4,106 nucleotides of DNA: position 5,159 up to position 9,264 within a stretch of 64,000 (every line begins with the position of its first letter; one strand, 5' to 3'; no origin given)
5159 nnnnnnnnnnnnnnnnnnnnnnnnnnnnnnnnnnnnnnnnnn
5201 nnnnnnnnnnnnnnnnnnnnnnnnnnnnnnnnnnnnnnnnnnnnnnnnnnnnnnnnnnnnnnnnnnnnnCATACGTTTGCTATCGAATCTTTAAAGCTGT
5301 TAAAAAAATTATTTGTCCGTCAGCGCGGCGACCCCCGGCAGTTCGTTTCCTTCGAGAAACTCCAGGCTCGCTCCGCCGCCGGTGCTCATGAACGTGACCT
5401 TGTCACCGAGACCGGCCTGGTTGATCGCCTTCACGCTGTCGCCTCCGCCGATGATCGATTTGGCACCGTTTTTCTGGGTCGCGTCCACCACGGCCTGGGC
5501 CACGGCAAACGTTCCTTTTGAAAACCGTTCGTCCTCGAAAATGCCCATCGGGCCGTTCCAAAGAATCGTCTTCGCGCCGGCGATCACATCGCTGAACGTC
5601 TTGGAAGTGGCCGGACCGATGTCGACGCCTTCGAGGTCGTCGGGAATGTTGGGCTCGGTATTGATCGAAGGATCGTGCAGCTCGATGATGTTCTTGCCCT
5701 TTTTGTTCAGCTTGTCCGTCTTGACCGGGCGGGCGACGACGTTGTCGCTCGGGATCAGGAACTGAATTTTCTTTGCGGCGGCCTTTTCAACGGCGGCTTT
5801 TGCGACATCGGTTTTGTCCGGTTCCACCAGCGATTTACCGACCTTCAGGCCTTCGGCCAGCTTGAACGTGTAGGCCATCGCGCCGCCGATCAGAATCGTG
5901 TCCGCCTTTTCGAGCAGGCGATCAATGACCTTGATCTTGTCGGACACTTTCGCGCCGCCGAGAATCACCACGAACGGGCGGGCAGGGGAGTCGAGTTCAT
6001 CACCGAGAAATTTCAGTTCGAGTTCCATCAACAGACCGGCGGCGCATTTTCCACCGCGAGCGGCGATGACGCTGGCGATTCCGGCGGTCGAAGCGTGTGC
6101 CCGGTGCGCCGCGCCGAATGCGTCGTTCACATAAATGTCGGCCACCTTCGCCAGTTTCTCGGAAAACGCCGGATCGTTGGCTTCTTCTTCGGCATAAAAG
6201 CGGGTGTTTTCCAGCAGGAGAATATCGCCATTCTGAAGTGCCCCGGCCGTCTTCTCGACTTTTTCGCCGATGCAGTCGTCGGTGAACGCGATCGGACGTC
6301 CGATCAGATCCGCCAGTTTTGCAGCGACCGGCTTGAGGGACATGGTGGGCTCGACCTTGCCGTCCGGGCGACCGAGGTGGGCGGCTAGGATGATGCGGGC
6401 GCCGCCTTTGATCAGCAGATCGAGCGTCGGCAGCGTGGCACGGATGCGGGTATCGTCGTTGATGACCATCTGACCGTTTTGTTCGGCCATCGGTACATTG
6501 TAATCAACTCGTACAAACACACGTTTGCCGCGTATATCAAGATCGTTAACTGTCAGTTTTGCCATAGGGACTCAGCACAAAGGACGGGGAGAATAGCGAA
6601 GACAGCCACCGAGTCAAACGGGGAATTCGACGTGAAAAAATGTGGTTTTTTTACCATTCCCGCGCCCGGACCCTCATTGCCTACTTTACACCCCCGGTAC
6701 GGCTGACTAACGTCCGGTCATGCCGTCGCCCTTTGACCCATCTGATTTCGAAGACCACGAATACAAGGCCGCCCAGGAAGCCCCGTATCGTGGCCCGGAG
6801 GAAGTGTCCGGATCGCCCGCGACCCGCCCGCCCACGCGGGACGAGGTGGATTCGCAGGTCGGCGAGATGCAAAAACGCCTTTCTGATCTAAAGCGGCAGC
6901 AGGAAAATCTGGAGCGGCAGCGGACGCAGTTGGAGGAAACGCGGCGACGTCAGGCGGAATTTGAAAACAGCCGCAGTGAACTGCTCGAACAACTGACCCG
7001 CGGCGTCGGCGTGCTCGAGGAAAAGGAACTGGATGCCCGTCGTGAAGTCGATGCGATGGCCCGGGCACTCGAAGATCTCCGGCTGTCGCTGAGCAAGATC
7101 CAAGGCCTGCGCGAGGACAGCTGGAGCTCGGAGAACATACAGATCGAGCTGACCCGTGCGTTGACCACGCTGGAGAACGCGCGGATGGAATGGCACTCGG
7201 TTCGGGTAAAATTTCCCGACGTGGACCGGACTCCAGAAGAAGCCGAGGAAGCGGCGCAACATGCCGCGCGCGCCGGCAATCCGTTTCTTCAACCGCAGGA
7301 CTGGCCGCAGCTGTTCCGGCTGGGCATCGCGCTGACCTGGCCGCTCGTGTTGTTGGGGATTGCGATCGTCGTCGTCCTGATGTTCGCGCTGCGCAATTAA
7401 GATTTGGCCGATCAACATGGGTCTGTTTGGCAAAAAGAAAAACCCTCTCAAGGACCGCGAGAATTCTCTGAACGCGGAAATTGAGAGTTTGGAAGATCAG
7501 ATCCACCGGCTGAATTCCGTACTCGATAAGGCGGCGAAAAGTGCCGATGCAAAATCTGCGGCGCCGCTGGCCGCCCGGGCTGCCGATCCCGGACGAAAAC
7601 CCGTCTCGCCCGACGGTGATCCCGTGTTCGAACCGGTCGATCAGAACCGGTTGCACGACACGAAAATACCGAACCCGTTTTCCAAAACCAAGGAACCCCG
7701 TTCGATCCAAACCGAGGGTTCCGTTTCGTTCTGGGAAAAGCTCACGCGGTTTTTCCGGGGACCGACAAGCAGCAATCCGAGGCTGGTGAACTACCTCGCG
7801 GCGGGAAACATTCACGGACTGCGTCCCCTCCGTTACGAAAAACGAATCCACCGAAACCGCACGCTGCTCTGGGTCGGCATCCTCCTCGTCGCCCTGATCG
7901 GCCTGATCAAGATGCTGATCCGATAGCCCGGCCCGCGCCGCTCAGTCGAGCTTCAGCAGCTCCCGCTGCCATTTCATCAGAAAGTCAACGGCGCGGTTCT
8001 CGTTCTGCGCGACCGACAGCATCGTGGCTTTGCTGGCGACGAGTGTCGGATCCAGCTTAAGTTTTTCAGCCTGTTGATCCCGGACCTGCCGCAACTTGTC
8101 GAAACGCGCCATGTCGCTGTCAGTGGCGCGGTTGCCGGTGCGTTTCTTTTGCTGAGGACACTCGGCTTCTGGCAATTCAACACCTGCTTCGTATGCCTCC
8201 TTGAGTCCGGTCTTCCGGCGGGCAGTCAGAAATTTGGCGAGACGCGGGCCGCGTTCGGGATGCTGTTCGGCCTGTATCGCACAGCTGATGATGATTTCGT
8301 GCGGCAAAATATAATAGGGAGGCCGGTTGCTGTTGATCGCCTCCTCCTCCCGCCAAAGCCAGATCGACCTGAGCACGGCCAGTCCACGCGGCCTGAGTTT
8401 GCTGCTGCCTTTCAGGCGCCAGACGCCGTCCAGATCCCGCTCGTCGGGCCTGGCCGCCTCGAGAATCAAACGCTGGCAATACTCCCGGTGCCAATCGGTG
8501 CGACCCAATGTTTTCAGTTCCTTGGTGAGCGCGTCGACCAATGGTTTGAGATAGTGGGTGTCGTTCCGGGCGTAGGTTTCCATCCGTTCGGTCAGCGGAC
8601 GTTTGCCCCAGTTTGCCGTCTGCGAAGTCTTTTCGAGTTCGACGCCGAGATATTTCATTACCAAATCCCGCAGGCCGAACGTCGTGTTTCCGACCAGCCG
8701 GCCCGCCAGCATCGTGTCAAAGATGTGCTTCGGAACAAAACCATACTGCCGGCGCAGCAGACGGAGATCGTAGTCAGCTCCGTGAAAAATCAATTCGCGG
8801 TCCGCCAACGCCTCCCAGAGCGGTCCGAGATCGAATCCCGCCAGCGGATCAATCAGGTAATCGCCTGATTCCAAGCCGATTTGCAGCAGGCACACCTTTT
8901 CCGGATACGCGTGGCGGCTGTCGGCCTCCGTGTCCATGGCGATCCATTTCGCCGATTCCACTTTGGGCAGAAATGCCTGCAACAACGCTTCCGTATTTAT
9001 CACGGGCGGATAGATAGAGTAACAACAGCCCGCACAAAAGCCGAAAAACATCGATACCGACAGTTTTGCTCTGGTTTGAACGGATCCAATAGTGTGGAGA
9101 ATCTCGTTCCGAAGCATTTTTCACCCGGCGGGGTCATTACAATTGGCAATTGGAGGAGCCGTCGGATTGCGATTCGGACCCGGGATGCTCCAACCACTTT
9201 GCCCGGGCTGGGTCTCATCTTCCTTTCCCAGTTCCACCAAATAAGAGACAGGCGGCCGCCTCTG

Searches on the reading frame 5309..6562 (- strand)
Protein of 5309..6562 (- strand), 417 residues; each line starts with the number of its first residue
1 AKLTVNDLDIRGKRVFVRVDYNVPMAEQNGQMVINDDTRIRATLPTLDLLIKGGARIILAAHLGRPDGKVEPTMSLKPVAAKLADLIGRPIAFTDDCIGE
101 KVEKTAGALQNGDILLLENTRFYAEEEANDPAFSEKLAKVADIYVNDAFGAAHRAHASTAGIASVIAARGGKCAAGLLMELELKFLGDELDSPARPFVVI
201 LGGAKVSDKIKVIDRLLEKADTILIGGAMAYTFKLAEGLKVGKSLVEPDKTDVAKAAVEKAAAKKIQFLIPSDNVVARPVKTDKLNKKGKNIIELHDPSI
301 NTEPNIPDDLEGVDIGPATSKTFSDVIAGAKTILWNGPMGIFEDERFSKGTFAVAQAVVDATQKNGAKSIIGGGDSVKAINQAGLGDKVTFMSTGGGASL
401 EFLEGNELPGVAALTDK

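Call 73: find_encoding_contigs(protein=window:5309-6562:-, flank=10000, max_places=1)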
Protein window:5309-6562:- (417 aa): no gene with exactly this product is on record in the collection.

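Call 74: search_protein_families(library=pfam, proteins=[window:5309-6562:-], max_evalue=0.0001)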
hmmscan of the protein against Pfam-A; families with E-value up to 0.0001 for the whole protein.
window:5309-6562:- (417 aa): 1 family
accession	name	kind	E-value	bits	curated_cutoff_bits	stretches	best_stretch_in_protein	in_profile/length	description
PF00162.24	PGK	-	1.8e-148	495.1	27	1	5-405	1-378/379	Phosphoglycerate kinase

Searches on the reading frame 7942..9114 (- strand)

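Call 74: search_protein_families(library=pfam, proteins=[window:7942-9114:-], max_evalue=0.0001)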
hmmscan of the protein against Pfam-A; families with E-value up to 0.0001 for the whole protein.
window:7942-9114:- (390 aa): 2 families
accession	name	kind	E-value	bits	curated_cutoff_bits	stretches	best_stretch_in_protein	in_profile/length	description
PF01612.26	DNA_pol_A_exo1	-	2.6e-40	138.5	23.6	1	38-201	3-173/173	3'-5' exonuclease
PF00570.28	HRDC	-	2.3e-12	47.1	23.8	1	245-283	2-40/68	HRDC domain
